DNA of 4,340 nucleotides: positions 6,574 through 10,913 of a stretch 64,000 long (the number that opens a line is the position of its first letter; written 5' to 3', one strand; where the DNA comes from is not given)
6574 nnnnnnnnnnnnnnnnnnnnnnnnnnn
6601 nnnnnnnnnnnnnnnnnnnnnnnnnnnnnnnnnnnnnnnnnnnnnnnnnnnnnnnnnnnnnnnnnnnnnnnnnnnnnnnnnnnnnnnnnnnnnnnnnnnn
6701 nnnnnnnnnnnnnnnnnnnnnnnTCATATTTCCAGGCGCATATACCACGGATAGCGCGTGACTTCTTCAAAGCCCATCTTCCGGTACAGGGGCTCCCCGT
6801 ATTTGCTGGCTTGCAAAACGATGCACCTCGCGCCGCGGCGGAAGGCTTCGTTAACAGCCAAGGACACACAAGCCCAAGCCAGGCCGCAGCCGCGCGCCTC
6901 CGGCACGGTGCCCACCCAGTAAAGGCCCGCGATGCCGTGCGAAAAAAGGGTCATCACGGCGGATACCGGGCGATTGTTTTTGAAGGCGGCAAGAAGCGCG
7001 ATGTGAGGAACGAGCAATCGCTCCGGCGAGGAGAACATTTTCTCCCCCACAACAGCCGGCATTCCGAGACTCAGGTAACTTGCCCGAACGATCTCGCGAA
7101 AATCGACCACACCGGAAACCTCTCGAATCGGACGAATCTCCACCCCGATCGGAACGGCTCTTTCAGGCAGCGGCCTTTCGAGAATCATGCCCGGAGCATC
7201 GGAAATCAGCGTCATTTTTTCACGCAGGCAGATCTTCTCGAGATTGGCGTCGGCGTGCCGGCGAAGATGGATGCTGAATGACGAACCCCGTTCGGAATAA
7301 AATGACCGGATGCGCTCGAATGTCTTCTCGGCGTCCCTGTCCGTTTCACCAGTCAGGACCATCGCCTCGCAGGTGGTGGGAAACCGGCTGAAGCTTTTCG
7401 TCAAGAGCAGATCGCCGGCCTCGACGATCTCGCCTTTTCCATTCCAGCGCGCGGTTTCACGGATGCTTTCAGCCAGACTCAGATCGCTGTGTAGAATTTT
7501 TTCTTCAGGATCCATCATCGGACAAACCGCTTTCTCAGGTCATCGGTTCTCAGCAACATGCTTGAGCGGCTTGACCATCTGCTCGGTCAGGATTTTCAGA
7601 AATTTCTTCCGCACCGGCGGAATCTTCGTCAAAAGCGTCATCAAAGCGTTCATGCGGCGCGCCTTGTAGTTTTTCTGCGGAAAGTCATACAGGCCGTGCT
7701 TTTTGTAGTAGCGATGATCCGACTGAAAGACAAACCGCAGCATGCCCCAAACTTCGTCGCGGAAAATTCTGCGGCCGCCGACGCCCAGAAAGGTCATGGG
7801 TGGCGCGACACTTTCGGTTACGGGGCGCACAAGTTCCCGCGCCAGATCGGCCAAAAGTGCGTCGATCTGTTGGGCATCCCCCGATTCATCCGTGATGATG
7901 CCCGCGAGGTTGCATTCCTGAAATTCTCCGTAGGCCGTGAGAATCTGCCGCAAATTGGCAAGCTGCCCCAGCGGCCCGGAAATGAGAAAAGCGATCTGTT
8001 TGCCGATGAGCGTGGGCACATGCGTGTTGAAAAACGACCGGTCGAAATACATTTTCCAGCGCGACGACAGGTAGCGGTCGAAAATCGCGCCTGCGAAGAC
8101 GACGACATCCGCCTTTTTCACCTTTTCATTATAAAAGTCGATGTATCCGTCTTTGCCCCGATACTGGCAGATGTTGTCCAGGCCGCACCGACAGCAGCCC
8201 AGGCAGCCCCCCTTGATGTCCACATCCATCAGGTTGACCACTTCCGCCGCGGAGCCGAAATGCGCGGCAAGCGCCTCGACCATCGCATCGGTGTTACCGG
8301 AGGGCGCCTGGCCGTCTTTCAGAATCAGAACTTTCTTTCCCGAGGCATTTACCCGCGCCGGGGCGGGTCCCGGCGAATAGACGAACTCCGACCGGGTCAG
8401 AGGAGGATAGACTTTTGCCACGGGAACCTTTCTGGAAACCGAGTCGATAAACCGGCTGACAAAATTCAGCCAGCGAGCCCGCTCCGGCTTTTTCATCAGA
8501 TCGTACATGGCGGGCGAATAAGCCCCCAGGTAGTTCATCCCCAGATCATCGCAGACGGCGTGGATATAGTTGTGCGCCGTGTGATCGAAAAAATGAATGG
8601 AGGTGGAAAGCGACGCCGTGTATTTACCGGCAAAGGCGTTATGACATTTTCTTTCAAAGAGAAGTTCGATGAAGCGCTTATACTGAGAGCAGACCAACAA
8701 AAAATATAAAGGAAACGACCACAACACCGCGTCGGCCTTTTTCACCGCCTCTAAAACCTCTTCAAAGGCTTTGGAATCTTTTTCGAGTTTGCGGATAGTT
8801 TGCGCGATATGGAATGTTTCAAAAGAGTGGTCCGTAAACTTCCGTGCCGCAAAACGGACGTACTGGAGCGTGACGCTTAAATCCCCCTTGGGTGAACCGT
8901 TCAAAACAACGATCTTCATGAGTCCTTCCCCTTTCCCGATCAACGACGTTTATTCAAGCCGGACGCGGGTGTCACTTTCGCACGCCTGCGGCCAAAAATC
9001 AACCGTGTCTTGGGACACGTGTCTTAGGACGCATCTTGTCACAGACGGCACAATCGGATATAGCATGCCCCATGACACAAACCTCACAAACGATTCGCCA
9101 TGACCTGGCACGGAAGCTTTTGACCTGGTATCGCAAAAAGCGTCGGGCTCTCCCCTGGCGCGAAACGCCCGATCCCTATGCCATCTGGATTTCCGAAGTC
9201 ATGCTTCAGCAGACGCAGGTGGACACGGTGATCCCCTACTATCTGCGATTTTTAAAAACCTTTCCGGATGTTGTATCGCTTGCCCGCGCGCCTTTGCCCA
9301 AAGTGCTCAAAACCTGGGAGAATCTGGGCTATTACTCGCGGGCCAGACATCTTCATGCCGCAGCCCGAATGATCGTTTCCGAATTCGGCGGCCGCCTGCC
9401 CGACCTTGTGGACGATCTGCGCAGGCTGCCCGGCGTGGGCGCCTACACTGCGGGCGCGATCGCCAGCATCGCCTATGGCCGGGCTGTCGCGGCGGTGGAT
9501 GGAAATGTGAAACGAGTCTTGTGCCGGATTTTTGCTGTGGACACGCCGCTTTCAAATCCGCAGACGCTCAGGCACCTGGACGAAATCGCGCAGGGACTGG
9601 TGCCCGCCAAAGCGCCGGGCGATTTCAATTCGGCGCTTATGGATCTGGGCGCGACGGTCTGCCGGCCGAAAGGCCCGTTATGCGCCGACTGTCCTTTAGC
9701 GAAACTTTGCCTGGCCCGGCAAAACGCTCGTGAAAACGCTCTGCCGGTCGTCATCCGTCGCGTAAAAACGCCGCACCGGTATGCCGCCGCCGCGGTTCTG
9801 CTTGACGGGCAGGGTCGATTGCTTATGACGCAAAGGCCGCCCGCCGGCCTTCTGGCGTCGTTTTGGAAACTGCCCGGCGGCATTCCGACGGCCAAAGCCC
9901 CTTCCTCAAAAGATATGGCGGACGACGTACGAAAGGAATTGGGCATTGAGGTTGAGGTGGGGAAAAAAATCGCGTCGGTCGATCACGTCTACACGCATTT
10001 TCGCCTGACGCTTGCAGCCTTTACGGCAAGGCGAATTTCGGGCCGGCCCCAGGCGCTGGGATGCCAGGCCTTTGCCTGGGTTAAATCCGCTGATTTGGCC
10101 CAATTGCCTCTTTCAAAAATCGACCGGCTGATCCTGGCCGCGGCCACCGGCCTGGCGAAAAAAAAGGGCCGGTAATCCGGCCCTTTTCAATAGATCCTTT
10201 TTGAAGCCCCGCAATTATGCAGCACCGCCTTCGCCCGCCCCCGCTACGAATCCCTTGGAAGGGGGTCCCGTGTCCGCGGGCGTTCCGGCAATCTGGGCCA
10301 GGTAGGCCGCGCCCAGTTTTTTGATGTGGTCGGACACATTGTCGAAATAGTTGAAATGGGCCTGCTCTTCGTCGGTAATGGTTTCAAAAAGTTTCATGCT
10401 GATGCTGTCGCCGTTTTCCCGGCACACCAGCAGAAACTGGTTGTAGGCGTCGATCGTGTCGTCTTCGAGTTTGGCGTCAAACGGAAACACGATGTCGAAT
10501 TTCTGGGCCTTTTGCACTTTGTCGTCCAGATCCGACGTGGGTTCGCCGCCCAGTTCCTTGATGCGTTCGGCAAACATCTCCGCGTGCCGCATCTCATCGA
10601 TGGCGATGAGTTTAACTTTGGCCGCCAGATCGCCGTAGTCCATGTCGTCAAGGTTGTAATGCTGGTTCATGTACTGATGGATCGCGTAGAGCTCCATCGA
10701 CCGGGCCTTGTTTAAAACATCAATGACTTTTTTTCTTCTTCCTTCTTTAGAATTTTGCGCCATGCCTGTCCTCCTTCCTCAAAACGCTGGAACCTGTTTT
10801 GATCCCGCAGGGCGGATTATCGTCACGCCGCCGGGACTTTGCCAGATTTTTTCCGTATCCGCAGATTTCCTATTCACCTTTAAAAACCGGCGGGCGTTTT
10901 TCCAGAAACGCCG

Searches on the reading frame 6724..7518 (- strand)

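Call 73: search_protein_families(library=pfam, proteins=[window:6724-7518:-], max_evalue=0.00001)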
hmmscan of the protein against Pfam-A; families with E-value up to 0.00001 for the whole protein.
window:6724-7518:- (264 aa): 1 family
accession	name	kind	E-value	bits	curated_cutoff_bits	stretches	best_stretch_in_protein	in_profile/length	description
PF00583.31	Acetyltransf_1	-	2.7e-06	28.1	20.7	1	171-250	31-116/116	Acetyltransferase (GNAT) family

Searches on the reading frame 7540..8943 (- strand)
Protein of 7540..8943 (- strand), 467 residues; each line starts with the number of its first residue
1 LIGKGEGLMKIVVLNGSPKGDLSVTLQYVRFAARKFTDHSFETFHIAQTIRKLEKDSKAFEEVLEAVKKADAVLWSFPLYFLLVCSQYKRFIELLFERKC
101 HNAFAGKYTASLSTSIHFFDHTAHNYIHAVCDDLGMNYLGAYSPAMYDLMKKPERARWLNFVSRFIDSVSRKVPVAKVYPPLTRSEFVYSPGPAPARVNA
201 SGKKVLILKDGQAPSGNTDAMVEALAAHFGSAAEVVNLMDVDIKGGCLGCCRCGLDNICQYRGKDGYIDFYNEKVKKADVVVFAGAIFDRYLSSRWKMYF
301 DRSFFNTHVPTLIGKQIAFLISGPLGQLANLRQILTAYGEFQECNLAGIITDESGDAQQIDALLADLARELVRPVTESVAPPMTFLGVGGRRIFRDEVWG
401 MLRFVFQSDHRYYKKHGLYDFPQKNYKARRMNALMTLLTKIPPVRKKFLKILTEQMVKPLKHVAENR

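Call 72: search_protein_families(library=pfam, proteins=[window:7540-8943:-], max_evalue=0.00001)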
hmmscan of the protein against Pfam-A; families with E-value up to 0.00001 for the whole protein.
window:7540-8943:- (467 aa): 2 families
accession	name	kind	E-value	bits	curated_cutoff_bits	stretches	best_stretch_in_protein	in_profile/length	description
PF03358.20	FMN_red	-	1.4e-21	77.1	24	1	9-141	1-142/152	NADPH-dependent FMN reductase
PF02525.22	Flavodoxin_2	-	5e-13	49.6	27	1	9-139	1-170/198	Flavodoxin-like fold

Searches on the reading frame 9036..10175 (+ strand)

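Call 72: search_protein_families(library=pfam, proteins=[window:9036-10175:+], max_evalue=0.00001)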
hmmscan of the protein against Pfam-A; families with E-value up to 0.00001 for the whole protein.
window:9036-10175:+ (379 aa): 3 families
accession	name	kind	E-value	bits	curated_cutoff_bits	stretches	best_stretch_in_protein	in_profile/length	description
PF00730.31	HhH-GPD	-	1.6e-21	77.1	26.2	1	52-183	1-104/108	HhH-GPD superfamily base excision DNA repair protein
PF14815.12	NUDIX_4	-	2.2e-21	76.2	35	1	252-368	2-112/113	NUDIX domain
PF00633.29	HHH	-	2.8e-06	27.3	24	1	117-145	2-30/30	Helix-hairpin-helix motif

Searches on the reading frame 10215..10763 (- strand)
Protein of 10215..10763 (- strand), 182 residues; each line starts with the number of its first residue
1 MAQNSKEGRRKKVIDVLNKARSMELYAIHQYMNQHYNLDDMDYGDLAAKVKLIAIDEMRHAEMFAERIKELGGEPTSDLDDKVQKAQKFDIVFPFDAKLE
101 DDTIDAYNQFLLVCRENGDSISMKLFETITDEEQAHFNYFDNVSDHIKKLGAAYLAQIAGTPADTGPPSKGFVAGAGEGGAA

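Call 73: search_protein_families(library=pfam, proteins=[window:10215-10763:-], max_evalue=0.00001)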
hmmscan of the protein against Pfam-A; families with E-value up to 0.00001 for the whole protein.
window:10215-10763:- (182 aa): 3 families
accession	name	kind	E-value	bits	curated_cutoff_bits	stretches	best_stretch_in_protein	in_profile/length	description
PF00210.30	Ferritin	-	2.1e-25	89.7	24.5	1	14-149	1-141/142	Ferritin-like domain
PF02915.23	Rubrerythrin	-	1.9e-11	44.9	22.8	1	15-142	1-135/137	Rubrerythrin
PF12902.13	Ferritin-like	-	6.5e-07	29.9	22.3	1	17-154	1-135/221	Ferritin-like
